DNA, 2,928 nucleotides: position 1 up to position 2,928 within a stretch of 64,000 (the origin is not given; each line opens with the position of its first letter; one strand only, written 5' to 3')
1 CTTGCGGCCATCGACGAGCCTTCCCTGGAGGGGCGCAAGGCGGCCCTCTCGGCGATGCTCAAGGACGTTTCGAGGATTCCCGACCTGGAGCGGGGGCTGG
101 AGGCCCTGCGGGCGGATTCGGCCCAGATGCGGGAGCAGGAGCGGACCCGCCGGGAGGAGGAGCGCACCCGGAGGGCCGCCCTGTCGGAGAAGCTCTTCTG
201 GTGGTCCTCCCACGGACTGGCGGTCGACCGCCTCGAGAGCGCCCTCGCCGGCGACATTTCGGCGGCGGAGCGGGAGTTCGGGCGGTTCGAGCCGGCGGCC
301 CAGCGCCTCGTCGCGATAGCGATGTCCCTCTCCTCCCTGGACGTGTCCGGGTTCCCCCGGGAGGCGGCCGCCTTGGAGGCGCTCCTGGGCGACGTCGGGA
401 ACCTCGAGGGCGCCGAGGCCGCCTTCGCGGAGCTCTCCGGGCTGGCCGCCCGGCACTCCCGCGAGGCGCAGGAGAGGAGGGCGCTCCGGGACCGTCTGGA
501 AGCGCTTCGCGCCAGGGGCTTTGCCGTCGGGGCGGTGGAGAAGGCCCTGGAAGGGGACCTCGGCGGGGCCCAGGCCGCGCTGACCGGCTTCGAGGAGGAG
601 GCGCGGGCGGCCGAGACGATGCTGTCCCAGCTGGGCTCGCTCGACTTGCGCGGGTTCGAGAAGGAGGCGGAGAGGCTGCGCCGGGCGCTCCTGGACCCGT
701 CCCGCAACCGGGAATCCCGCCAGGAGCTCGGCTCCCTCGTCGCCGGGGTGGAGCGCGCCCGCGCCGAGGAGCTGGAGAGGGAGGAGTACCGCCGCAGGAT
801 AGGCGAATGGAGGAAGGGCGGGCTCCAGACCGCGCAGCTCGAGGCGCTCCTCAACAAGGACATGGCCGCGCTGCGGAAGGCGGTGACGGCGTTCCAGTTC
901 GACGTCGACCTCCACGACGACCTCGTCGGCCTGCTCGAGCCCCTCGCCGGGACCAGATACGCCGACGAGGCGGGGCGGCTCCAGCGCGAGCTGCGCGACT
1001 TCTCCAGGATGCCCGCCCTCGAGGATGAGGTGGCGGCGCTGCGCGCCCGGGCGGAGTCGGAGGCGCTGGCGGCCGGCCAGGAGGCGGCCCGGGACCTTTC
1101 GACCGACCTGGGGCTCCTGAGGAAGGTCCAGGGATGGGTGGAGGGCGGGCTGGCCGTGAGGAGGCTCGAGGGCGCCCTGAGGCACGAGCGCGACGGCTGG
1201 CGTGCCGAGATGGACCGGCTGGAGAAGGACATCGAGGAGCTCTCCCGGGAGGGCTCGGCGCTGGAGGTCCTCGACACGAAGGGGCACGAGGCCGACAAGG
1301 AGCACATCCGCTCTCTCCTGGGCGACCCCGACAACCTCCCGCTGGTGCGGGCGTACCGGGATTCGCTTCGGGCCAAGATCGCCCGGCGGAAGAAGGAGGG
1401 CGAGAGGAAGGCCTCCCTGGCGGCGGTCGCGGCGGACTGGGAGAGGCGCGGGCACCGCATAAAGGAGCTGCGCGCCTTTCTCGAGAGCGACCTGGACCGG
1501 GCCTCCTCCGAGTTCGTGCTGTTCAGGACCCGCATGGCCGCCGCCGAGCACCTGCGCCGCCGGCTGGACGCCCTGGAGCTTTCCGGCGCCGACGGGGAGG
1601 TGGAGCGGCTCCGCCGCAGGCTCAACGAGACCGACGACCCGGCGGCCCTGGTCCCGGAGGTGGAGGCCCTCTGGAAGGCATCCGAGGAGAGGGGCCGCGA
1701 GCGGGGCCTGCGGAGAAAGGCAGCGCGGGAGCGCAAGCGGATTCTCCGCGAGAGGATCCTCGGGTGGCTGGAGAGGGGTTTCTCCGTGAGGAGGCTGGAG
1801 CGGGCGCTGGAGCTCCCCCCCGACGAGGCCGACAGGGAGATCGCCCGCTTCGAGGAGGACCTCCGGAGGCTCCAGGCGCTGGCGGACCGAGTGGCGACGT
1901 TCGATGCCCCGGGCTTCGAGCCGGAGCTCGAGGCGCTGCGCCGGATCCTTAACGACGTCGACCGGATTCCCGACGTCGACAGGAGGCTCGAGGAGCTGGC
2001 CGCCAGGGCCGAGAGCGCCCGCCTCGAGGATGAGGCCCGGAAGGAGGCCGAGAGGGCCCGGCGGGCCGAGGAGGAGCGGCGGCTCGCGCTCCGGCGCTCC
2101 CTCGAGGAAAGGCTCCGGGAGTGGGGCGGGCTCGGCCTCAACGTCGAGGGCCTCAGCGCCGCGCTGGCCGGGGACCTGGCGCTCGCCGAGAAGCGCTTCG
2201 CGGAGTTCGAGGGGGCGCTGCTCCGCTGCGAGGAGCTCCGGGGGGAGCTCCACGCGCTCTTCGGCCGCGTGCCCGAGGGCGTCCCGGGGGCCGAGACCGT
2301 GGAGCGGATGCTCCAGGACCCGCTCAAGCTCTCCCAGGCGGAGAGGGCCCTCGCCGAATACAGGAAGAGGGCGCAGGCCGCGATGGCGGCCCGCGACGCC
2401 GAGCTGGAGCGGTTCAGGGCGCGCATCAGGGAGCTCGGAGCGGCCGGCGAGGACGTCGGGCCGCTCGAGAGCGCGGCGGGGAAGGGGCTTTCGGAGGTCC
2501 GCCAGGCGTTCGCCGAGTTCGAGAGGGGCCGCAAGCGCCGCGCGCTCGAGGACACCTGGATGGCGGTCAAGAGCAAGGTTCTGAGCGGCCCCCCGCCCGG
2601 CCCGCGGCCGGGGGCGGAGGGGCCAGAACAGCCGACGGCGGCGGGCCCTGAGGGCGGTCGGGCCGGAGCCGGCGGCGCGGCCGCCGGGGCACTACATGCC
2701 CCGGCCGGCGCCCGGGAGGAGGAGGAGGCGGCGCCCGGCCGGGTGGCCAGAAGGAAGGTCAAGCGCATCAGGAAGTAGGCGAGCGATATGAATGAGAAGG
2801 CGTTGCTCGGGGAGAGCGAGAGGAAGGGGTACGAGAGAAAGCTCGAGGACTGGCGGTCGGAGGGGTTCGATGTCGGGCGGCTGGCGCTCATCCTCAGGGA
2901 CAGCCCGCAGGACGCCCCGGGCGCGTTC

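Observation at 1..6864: Two giant paralogous proteins built from at least 17 copies of an unrecognised ~105-109-aa coiled-coil repeat, directly upstream of the archaellum genes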

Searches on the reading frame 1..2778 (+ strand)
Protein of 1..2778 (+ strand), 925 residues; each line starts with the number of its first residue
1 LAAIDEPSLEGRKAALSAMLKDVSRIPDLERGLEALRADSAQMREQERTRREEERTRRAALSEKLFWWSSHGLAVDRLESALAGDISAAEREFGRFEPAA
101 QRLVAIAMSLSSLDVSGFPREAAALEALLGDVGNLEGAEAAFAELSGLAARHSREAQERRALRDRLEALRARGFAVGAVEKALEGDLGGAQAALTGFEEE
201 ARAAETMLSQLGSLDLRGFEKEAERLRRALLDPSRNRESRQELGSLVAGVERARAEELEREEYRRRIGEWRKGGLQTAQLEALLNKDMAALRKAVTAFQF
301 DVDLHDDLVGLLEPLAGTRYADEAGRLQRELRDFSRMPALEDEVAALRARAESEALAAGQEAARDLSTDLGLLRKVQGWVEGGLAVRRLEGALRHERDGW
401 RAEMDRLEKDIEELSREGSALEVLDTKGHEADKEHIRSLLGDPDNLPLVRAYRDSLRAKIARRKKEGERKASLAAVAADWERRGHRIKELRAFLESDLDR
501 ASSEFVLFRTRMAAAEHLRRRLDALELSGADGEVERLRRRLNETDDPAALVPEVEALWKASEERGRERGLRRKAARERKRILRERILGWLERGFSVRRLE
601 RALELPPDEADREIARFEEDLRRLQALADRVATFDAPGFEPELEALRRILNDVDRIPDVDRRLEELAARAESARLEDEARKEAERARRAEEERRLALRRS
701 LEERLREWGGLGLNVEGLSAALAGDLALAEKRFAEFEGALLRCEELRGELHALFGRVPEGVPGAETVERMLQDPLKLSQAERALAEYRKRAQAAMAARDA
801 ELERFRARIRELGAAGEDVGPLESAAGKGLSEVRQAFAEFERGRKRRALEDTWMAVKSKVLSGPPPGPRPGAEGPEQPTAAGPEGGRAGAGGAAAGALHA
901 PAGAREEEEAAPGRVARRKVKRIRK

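Call 6: search_protein_families(library=pfam, proteins=[window:1-2778:+], max_evalue=0.1)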
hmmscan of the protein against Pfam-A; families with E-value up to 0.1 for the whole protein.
window:1-2778:+ (925 aa): 0 families

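Call 8: search_protein_families(library=ncbifam, proteins=[window:1-2778:+], max_evalue=0.1)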
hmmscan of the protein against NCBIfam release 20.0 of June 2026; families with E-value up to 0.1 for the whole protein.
window:1-2778:+ (925 aa): 0 families
